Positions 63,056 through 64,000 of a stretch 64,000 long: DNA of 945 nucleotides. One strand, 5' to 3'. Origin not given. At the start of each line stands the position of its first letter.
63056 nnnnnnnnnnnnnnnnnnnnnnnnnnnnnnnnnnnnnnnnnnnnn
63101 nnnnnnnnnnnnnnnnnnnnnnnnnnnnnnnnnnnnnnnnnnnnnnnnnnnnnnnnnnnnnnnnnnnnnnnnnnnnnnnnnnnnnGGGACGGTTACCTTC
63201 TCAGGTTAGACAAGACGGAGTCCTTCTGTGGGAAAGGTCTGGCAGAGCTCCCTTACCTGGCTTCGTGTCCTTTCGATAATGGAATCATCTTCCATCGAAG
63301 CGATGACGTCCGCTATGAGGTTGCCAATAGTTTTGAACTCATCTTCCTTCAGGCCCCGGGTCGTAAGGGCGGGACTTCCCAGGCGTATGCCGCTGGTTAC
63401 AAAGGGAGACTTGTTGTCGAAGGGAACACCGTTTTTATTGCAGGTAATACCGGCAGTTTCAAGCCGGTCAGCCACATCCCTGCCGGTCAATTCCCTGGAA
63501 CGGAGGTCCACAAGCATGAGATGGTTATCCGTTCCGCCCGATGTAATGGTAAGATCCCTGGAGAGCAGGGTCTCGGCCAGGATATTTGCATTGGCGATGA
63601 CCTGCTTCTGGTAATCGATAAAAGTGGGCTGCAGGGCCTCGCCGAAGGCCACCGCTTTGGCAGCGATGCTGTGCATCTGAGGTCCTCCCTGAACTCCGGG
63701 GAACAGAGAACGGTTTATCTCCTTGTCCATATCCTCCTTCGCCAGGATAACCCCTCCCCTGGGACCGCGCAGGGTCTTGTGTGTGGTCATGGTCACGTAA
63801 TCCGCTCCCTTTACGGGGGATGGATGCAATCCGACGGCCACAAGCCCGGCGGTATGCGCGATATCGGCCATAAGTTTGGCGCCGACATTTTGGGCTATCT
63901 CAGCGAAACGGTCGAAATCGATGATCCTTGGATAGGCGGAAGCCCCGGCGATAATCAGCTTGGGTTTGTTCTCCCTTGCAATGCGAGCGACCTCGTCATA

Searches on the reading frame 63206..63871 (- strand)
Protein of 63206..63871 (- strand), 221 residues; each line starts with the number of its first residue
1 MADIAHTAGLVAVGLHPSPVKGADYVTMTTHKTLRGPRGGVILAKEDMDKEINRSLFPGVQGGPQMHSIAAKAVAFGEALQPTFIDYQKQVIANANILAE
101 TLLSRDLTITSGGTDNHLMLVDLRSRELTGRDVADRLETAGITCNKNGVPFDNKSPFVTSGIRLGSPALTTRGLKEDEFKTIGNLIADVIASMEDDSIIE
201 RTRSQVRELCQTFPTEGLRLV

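Call 29: find_encoding_contigs(protein=window:63206-63871:-, flank=10000, max_places=4)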
Protein window:63206-63871:- (221 aa): no gene with exactly this product is on record in the collection.
